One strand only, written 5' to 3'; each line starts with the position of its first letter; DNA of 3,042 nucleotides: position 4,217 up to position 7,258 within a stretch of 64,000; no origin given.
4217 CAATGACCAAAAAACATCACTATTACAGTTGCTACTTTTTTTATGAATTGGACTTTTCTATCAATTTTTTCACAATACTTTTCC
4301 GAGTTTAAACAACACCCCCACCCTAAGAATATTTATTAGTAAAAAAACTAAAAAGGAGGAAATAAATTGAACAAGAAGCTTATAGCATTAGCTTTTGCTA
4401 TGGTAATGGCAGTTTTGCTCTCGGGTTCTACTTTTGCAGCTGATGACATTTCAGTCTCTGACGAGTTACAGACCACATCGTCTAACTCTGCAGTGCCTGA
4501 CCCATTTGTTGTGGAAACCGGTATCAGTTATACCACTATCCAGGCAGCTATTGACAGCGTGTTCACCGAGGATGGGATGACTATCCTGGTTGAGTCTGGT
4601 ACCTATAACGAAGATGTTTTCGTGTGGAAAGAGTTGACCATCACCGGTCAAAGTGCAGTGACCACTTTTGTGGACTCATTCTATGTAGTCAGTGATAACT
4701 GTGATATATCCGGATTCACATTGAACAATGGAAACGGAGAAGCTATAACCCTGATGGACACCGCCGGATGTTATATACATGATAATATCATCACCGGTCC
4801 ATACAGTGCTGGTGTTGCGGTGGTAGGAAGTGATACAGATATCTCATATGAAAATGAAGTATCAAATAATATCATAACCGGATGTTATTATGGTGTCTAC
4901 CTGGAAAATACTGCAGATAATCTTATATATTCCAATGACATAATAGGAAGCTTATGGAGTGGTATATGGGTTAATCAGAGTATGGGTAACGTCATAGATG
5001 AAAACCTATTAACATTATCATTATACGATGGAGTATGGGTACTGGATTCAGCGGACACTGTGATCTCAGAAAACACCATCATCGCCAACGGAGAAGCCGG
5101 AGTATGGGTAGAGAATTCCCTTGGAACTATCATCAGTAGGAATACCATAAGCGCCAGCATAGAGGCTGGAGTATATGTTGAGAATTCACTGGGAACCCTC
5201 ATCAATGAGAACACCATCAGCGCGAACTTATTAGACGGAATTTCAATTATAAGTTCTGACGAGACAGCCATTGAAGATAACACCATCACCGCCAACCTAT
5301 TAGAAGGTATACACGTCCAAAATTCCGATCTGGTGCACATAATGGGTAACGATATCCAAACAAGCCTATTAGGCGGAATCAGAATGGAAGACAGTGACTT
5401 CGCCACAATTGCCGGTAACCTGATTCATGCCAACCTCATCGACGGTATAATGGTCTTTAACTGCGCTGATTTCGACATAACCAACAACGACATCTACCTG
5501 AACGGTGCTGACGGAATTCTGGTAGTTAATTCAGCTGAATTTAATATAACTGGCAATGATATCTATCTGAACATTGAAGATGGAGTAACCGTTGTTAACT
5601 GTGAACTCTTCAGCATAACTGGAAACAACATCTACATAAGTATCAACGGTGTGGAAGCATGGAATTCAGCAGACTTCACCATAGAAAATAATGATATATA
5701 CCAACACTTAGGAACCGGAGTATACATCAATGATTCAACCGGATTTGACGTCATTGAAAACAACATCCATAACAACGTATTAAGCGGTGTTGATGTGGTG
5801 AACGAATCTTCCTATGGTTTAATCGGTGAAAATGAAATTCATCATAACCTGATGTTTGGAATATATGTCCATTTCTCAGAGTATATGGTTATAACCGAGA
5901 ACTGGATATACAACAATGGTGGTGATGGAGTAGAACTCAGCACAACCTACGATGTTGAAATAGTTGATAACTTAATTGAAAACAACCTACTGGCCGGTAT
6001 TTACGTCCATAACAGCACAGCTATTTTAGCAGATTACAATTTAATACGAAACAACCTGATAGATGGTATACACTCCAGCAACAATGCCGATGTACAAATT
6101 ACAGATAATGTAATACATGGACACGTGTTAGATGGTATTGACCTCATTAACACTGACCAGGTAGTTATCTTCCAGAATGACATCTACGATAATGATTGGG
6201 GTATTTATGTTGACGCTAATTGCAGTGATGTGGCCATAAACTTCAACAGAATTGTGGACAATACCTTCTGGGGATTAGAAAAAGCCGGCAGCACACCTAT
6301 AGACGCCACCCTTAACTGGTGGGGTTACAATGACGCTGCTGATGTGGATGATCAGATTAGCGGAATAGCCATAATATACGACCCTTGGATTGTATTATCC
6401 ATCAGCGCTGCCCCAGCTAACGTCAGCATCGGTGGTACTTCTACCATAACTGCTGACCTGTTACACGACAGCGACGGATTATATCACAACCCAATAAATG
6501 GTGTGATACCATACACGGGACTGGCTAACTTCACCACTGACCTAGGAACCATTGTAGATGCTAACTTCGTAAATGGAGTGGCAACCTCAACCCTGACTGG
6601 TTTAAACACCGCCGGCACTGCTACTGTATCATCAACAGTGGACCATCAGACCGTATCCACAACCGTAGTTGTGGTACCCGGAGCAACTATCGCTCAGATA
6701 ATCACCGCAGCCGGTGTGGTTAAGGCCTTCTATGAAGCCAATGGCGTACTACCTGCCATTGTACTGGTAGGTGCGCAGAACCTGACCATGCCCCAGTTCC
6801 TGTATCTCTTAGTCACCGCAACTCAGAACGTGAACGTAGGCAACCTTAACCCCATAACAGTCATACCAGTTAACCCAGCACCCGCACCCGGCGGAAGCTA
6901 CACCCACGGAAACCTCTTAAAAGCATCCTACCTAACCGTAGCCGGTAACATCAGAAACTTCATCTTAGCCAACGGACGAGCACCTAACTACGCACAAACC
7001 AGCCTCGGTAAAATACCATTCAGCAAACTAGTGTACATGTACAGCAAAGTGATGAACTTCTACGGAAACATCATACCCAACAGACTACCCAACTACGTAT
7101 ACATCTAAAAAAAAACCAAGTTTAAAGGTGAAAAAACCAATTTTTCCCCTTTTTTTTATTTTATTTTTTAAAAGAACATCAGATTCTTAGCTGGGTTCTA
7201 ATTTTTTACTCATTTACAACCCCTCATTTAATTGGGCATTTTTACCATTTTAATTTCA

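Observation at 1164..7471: Inverted-repeat-bracketed module of about 110 bp conserved upstream of all three adhesin-like genes: attenuator leader or invertible promoter?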

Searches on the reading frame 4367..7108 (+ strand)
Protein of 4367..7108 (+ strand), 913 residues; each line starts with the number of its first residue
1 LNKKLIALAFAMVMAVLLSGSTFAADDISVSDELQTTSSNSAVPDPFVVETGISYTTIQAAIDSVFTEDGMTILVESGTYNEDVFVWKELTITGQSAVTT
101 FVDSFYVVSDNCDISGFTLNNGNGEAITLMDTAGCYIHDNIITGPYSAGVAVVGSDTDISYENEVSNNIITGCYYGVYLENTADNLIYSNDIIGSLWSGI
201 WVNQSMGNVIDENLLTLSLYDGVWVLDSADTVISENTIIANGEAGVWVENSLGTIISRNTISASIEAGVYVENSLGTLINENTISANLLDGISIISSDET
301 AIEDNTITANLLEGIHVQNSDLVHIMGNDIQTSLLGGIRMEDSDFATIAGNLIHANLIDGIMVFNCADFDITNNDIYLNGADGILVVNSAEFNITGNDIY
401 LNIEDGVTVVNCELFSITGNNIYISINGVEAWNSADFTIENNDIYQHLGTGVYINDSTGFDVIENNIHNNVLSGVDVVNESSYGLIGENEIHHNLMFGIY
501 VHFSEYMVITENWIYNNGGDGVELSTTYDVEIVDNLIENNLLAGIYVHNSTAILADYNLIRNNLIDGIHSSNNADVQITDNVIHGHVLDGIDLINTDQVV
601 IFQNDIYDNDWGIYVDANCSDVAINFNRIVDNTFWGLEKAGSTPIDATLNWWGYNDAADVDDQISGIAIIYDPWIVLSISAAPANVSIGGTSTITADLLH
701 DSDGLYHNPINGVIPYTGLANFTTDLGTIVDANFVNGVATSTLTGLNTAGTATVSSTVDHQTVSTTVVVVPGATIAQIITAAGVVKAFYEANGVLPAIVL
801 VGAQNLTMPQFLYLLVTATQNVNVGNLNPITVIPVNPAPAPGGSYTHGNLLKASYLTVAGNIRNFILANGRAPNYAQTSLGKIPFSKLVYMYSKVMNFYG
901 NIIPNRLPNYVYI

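Call 12: search_protein_families(library=pfam, proteins=[window:4367-7108:+], max_evalue=0.01)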
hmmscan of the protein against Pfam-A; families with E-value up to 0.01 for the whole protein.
window:4367-7108:+ (913 aa): 3 families
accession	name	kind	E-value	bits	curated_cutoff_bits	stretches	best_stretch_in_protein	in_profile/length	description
PF13229.12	Beta_helix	-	7.1e-74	247.1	25.9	6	427-569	1-143/158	Right handed beta helix region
PF05048.19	NosD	-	3e-70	236.4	23.6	6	159-287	45-172/212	Periplasmic copper-binding protein (NosD)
PF09373.15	PMBR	-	1.9e-11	43.9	24.9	1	849-876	4-31/33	Pseudomurein-binding repeat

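Call 20: find_related_loci(query=A2, collection=genome_contigs, flank=3000)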
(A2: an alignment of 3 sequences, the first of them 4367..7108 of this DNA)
Query A2 (913 aa) in genome_contigs; peptide patterns used: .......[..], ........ (x = any residue, [..] = any of these).
598 stretches matched a pattern (row limit reached: there are more); 54 encode a relative of the query (tblastn E <= 1e-3); 54 distinct loci.
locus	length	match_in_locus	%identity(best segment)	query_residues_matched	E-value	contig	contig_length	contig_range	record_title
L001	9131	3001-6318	61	1-913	1e-111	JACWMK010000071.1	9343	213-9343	MAG: Methanobacterium sp. isolate SPRUCE.2016.2.metabat2.56 SPRUCE.2016.2_scaffold_6717, whole genome shotgun sequence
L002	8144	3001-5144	63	43-913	2e-95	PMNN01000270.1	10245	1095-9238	MAG: Methanobacterium sp. isolate fen_9 73.20100900_E3D.91_contig_14755, whole genome shotgun sequence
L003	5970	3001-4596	25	3-624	1e-24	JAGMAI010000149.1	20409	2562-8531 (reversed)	MAG: Thermoplasmata archaeon isolate RS_14_3 ZL355.bin.3.fa_149, whole genome shotgun sequence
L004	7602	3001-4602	27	3-637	6e-22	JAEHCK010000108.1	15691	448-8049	MAG: Thermoplasmata archaeon isolate SG225.bin14 k141_207164_length_15691_cov_18.4217, whole genome shotgun sequence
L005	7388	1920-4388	26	55-793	4e-20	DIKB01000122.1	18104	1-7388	MAG TPA_asm: Dehalococcoidia bacterium UBA5629 UBA5629_contig_69053, whole genome shotgun sequence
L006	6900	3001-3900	32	55-652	7e-16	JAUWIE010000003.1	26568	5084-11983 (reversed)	MAG: Thermoplasmatota archaeon isolate CSMAG_2286 CSMAG_2286_k141_393100_length_26568_cov_10.0000, whole genome shotgun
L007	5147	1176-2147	28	55-626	9e-15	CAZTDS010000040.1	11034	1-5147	MAG TPA_asm: uncultured Thermoplasmatales archaeon isolate binchicken_co355_288 genome assembly, contig: NODE_4036_lengt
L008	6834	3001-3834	29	55-340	4e-13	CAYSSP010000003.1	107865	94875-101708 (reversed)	MAG TPA_asm: uncultured Candidatus Cloacimonadota bacterium isolate binchicken_co190_71 genome assembly, contig: NODE_39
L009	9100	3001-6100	32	6-556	4e-13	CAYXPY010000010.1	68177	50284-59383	MAG TPA_asm: uncultured Thermoplasmatales archaeon isolate binchicken_co190_433 genome assembly, contig: NODE_911_length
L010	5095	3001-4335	25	105-637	1e-12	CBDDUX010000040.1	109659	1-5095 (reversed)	MAG: Thermoplasmatota archaeon isolate Protein_d157_A_EX4484-6 genome assembly, contig: E3_1_d157_spades_c_000000000067,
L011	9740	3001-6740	28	55-313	1e-12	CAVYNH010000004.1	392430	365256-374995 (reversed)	MAG: Euryarchaeota archaeon isolate MFD04408.bin.1.91 genome assembly, contig: contig_43143, whole genome shotgun sequen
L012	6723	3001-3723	32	55-315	4e-12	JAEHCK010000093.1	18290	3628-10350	MAG: Thermoplasmata archaeon isolate SG225.bin14 k141_1160266_length_18290_cov_21.9489, whole genome shotgun sequence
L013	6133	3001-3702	30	55-305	2e-11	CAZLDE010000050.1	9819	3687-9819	MAG TPA_asm: uncultured Thermoplasmatales archaeon isolate SRP098346_co1_225 genome assembly, contig: NODE_8977_length_9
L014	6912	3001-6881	25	4-606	7e-11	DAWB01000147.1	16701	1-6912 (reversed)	MAG TPA_asm: Methanosaeta sp. UBA80 UBA80_contig_2579, whole genome shotgun sequence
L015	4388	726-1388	29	22-246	3e-10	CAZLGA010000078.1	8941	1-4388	MAG TPA_asm: uncultured bacterium isolate binchicken_co40_5 genome assembly, contig: NODE_3504_length_8941_cov_18.444970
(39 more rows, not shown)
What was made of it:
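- Tried and rejected: The other 52 loci were distant beta-helix proteins (call 20).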

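Call 27: find_homologous_proteins(query=window:4367-7108:+, max_evalue=1e-30)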
Query window:4367-7108:+ (913 aa): 5 proteins with E <= 1e-30 among 8000 candidates.
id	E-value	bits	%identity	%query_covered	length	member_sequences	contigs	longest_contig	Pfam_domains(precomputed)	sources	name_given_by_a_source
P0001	4.6e-238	811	49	100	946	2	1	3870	PF13229.13,PF09373.16,PF05048.20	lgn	-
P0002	7.1e-199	681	46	100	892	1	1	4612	PF13229.13,PF09373.16,PF05048.20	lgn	-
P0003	3.4e-56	209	31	31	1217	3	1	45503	PF13229.13,PF13287.13,PF13290.14,PF05048.20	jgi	jgi:parallel beta-helix repeat (two copies)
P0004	8.8e-41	158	29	76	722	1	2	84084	PF13229.13,PF13205.13,PF09373.16,PF05048.20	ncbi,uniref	ncbi:NosD domain-containing protein [Methanothermobacter sp.]|uniref:NosD domain-containing protein 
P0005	9.5e-31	125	28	68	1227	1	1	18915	PF13229.13,PF05048.20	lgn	-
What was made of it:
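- Tried and rejected: The full-length query gave two useful homologues (call 27).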

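Call 28: find_encoding_contigs(protein=P0001, flank=5000)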
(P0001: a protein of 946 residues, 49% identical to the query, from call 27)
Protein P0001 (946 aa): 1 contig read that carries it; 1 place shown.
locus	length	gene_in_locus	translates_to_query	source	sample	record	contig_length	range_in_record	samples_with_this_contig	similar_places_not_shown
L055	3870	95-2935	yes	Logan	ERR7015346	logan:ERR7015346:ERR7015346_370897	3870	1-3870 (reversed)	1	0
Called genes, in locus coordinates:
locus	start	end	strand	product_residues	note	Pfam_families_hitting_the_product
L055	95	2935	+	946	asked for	PF05048:NosD, PF13229:Beta_helix, PF05048:NosD, PF13229:Beta_helix, PF05048:NosD, PF13229:Beta_helix, PF05048:NosD, PF13229:Beta_helix, +1 more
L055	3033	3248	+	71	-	-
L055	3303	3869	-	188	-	?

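Call 29: find_encoding_contigs(protein=P0002, flank=5000)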
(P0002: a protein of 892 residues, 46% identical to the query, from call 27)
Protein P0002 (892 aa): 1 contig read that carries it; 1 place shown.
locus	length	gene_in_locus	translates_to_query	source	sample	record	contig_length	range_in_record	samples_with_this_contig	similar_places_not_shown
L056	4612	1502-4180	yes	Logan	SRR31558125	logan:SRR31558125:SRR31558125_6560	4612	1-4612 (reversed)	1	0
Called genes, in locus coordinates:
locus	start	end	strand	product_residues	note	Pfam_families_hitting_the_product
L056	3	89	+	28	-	?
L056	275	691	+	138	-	PF13240:Zn_Ribbon_1 (weak)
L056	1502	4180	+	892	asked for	PF05048:NosD, PF13229:Beta_helix, PF05048:NosD, PF13229:Beta_helix, PF05048:NosD, PF13229:Beta_helix, PF09373:PMBR (faint)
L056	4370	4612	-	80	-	?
